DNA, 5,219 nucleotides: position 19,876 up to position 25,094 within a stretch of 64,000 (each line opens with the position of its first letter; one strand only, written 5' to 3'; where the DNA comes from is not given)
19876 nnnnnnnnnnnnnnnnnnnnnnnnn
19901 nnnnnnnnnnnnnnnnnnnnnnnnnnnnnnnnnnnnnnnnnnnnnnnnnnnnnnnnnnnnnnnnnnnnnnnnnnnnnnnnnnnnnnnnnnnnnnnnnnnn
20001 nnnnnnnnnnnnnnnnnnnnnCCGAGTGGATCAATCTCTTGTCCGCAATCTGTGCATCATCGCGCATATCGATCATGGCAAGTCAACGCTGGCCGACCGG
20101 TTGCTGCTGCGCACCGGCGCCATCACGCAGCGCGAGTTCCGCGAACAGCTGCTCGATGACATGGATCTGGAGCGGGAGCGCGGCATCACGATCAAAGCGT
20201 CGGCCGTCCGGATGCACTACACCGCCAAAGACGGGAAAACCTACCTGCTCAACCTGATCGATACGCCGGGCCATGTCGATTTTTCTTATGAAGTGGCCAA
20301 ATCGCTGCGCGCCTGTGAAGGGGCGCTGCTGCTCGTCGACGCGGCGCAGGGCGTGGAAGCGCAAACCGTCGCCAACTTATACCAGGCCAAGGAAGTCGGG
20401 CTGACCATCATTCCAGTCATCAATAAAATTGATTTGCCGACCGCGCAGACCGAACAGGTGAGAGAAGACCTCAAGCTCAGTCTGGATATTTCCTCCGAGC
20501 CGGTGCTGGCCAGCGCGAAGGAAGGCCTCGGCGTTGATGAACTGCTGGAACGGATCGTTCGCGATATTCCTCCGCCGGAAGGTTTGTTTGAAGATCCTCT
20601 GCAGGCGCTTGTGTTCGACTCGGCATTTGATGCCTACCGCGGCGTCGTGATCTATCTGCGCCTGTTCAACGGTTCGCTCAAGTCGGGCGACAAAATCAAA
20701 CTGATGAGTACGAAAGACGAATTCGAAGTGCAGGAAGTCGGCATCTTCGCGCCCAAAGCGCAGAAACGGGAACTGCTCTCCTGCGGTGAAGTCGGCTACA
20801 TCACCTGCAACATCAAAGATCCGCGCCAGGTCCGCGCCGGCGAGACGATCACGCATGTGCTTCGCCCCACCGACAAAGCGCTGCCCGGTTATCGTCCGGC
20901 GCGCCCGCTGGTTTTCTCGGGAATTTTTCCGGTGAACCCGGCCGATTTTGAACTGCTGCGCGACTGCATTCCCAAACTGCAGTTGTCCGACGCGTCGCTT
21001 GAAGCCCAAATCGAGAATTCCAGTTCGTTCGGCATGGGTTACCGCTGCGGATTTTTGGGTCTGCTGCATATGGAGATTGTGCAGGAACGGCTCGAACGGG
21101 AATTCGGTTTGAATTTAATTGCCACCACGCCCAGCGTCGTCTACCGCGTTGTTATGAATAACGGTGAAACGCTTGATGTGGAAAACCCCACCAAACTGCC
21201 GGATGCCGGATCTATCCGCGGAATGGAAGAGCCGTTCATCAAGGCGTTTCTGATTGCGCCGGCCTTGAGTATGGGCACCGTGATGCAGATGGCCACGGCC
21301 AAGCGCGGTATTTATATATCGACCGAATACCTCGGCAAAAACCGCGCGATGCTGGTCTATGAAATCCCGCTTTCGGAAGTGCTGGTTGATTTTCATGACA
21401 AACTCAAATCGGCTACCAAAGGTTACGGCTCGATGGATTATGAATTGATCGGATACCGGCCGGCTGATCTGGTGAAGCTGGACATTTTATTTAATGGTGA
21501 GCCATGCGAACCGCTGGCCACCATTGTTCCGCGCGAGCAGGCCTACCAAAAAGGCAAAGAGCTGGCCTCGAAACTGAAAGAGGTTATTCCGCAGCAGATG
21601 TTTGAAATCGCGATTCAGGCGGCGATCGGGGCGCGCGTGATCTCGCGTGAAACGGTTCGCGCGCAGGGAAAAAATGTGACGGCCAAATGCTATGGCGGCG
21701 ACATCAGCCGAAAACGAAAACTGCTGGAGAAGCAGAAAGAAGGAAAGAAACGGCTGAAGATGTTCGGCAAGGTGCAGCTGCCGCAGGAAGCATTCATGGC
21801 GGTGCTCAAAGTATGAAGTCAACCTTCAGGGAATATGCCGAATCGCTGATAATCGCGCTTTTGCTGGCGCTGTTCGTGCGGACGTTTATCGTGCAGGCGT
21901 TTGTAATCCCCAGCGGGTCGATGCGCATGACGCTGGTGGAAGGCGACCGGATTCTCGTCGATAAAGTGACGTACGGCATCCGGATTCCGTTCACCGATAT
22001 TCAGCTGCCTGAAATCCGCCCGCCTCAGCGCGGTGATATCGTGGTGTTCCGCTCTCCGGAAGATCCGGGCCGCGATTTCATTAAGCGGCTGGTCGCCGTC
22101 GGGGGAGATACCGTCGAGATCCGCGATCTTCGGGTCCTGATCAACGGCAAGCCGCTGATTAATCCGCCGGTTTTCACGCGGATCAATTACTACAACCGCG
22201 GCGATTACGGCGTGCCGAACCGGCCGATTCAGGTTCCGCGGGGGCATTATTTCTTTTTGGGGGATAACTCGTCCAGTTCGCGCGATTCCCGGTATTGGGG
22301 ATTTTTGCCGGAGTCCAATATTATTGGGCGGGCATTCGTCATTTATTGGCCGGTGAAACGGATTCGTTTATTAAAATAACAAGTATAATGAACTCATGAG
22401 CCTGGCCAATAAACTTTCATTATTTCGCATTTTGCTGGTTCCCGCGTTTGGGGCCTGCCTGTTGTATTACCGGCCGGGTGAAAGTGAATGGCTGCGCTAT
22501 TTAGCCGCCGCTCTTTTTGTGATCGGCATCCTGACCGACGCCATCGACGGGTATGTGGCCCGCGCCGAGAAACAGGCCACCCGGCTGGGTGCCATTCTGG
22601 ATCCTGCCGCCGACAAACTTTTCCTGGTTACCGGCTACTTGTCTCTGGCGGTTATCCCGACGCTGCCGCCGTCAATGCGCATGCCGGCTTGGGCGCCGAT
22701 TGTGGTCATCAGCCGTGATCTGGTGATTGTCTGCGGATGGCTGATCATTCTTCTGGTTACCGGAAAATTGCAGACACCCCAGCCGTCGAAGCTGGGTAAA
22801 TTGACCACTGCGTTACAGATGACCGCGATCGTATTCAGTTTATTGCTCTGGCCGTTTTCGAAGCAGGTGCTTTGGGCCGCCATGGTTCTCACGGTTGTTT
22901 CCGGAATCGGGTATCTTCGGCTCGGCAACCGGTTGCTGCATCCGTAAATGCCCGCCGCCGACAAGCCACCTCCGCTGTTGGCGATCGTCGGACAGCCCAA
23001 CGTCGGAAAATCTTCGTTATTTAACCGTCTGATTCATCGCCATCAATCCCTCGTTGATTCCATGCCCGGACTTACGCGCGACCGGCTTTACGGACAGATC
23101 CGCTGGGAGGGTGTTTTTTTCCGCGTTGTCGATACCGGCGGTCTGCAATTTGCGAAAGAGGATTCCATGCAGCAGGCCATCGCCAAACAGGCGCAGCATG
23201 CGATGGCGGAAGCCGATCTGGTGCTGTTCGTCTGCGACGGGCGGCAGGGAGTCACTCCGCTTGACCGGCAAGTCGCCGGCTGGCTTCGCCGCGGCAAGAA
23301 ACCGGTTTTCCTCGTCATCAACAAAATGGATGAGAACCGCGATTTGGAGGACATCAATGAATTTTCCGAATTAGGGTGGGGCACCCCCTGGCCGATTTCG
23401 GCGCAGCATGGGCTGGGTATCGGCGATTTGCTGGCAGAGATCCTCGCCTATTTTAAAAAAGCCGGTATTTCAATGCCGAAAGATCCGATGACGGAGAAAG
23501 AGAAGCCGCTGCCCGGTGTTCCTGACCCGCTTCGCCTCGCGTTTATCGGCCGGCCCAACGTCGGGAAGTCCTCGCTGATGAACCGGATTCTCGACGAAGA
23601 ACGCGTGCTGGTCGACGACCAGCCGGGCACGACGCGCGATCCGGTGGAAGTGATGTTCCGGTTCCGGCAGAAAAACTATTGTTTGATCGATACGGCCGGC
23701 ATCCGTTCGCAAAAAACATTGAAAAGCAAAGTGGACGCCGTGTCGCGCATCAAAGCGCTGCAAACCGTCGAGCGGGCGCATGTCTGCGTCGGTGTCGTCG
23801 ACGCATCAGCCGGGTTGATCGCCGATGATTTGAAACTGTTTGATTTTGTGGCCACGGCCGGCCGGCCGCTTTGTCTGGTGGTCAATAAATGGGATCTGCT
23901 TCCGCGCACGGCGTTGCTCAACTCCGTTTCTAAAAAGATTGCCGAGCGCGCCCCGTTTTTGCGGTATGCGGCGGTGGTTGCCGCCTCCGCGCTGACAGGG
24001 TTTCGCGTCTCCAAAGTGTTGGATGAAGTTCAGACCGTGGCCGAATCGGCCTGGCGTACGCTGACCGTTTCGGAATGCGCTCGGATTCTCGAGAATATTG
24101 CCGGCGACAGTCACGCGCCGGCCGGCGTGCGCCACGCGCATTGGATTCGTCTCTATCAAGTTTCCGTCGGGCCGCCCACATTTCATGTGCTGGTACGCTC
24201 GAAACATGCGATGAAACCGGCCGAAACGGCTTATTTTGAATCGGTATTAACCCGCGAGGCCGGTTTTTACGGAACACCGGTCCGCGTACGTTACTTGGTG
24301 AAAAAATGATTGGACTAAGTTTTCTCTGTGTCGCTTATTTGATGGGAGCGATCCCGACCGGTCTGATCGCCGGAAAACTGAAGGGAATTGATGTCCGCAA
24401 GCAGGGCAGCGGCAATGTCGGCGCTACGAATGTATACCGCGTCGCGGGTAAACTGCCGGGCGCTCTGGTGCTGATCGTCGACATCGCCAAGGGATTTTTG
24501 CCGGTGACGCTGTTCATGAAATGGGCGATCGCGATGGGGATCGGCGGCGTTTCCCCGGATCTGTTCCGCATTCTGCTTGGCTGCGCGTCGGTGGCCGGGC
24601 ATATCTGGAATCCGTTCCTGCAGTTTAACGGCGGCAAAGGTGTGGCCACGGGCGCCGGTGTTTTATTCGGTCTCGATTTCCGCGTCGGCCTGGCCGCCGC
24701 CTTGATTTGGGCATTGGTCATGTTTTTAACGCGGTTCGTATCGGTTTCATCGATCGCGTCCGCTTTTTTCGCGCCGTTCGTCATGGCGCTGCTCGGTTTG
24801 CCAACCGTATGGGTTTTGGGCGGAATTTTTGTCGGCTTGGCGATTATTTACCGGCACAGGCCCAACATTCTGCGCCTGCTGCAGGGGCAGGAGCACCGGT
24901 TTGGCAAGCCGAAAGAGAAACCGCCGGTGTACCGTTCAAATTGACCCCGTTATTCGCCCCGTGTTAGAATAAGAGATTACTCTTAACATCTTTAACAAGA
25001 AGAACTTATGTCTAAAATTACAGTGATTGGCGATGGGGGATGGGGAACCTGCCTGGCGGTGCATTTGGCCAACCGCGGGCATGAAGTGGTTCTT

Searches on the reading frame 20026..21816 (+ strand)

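Call 31: search_protein_families(library=pfam, proteins=[window:20026-21816:+], max_evalue=0.00001)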
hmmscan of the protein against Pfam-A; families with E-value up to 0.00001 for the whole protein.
window:20026-21816:+ (596 aa): 5 families
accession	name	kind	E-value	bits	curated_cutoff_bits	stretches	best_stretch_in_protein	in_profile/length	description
PF00009.33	GTP_EFTU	-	6.7e-55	186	26.5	1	6-182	3-187/188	Elongation factor Tu GTP binding domain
PF06421.17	LepA_C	-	3.1e-46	156.3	29.7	1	490-595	2-107/107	GTP-binding protein LepA C-terminus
PF00679.30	EFG_C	-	2.3e-18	66.5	27.9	1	401-486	3-87/89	Elongation factor G C-terminus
PF03144.31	GTP_EFTU_D2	-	1.9e-12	47.9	30.3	1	206-276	1-73/73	Elongation factor Tu domain 2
PF00071.28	Ras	-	6.6e-06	26.2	21.6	0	54-181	30-160/162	Ras family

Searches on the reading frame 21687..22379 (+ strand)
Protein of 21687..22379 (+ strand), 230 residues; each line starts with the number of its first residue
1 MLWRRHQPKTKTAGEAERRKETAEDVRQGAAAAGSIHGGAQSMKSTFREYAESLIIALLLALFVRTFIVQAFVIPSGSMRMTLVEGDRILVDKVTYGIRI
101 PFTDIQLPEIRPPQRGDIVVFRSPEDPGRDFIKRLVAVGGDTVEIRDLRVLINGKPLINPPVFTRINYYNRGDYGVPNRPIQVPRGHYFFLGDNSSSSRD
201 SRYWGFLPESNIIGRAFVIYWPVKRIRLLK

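Call 70: search_protein_families(library=pfam, proteins=[window:21687-22379:+], max_evalue=0.00001)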
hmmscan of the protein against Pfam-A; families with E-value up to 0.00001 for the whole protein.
window:21687-22379:+ (230 aa): 1 family
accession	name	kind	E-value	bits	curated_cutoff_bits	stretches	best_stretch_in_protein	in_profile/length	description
PF10502.14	Peptidase_S26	-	1.1e-50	172.3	22.9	1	48-221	2-168/168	Signal peptidase, peptidase S26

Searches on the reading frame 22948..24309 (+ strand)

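Call 3: search_protein_families(library=pfam, proteins=[window:22948-24309:+])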
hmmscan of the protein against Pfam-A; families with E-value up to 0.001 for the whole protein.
window:22948-24309:+ (453 aa): 12 families
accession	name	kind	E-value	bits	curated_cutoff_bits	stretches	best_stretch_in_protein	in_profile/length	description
PF01926.29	MMR_HSR1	-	2.8e-55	185.7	21.9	2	12-126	3-113/113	50S ribosome-binding GTPase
PF02421.24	FeoB_N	-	4.8e-26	91.6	27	2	11-133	3-121/156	Ferrous iron transport protein B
PF00009.33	GTP_EFTU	-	5.7e-20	72.1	26.5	2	13-169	8-186/188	Elongation factor Tu GTP binding domain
PF00350.29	Dynamin_N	-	8.8e-12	45.8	27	1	197-248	1-48/168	Dynamin family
PF03193.22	RsgA_GTPase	-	7.9e-09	36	30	0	197-254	109-170/174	RsgA GTPase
PF04548.22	AIG1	-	1.8e-08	34.4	27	1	13-113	5-107/212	AIG1 family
PF08477.19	Roc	-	3.5e-08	34.1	27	0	12-128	3-119/119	Ras of Complex, Roc, domain of DAPkinase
PF00071.28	Ras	-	6.4e-07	29.5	21.6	0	197-361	2-156/162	Ras family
PF14714.11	KH_dom-like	-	1.3e-06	29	27.3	1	377-448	7-79/81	KH-domain-like of EngA bacterial GTPase enzymes, C-terminal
PF13401.12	AAA_22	-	1.6e-05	25.6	27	0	9-138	6-103/130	AAA domain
PF02492.25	cobW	-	0.00029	20.9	20.7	0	243-335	85-176/180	CobW/HypB/UreG, nucleotide-binding domain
PF13191.12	AAA_16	-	0.0003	21.8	32.6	0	7-132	23-146/167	AAA ATPase domain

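Call 4: search_protein_families(library=ncbifam, proteins=[window:22948-24309:+])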
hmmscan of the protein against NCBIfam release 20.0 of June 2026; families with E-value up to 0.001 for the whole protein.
window:22948-24309:+ (453 aa): 31 families (the best 25 are shown)
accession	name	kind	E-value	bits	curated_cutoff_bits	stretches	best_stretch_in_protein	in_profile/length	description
TIGR03594.1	GTPase_EngA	equivalog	1.1e-133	446.4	306.7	1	10-448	2-430/432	ribosome biogenesis GTPase Der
NF002828.0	PRK03003.1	equivalog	9.1e-100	334.5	631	1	5-451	37-468/477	ribosome biogenesis GTPase Der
NF007071.0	PRK09518.1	equivalog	5.8e-96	322.6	953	1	7-448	270-696/706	bifunctional cytidylate kinase/GTPase Der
TIGR00450.1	mnmE_trmE_thdF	equivalog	2.4e-58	198.3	252.6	2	191-326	206-336/446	tRNA uridine-5-carboxymethylaminomethyl(34) synthesis GTPase MnmE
NF000908.1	PRK00089.1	equivalog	5.4e-54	183.4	237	2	11-185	6-183/291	GTPase Era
NF003661.0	PRK05291.1-3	equivalog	4.2e-46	158.2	380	2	11-172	219-373/448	tRNA uridine-5-carboxymethylaminomethyl(34) synthesis GTPase MnmE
TIGR00231.1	small_GTP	domain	4.9e-43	146.7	42.5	2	11-161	6-158/164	GTP-binding protein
TIGR00436.1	era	equivalog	6.7e-42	143.7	116.25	2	11-185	3-179/270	GTPase Era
TIGR03918.1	GTP_HydF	equivalog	5.3e-40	137.5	325.55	2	195-366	8-168/392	[FeFe] hydrogenase H-cluster maturation GTPase HydF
TIGR03598.1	GTPase_YsxC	equivalog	7.7e-31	107.2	124.45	2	196-361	20-185/186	ribosome biogenesis GTP-binding protein YihA/YsxC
TIGR03596.1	GTPase_YlqF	equivalog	8.4e-28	97.5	208.2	2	79-260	12-181/276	ribosome biogenesis GTPase YlqF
TIGR00437.1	feoB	equivalog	2.2e-24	86.1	315.65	2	15-167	1-152/594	ferrous iron transport protein B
TIGR03597.1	GTPase_YqeH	equivalog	5.5e-20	71.8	297.4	2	198-271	159-233/361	ribosome biogenesis GTPase YqeH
NF003255.0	PRK04213.1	equivalog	1.2e-19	70.5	164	1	197-365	12-192/204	GTP-binding protein EngB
TIGR03156.1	GTP_HflX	equivalog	1.2e-16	60.5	216.75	2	196-362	191-348/351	GTPase HflX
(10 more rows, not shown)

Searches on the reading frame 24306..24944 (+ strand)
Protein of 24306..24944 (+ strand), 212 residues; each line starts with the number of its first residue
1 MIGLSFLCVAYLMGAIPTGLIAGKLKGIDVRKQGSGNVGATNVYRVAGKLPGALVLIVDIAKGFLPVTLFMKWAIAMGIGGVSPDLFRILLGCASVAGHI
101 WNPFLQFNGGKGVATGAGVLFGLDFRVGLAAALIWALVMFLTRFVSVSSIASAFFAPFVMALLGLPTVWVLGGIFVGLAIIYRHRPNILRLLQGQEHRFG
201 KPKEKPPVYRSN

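Call 3: search_protein_families(library=pfam, proteins=[window:24306-24944:+])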
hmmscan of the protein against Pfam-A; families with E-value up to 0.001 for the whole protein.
window:24306-24944:+ (212 aa): 1 family
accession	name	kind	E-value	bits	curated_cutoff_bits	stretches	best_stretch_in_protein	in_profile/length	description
PF02660.20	G3P_acyltransf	-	1.9e-49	168.4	24.1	1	9-191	1-164/164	Glycerol-3-phosphate acyltransferase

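Call 4: search_protein_families(library=ncbifam, proteins=[window:24306-24944:+])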
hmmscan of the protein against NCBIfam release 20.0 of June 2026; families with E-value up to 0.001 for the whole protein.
window:24306-24944:+ (212 aa): 8 families
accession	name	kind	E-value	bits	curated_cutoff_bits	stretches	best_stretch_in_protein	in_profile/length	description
TIGR00023.1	TIGR00023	equivalog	7.4e-49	166.2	137.2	1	3-198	5-192/196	glycerol-3-phosphate 1-O-acyltransferase PlsY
NF010993.0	PRK14417.1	equivalog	5.6e-24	84.9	249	1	7-161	9-155/232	membrane protein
NF010990.0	PRK14414.1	equivalog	4.3e-20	72.3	261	1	7-170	11-166/210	glycerol-3-phosphate acyltransferase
NF010992.0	PRK14416.1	equivalog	9.7e-17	61.7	222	1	7-159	3-154/207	membrane protein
NF010976.0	PRK14399.1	equivalog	1.4e-15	57.8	419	1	9-162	17-169/258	membrane protein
NF010978.0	PRK14401.1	equivalog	2.7e-13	50.1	163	1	6-174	5-165/187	membrane protein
NF010987.0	PRK14411.1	equivalog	4.4e-11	43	243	1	7-197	7-188/204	membrane protein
NF001254.0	PRK00220.2-1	equivalog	1.3e-10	41.7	199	1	5-169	8-165/182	glycerol-3-phosphate 1-O-acyltransferase PlsY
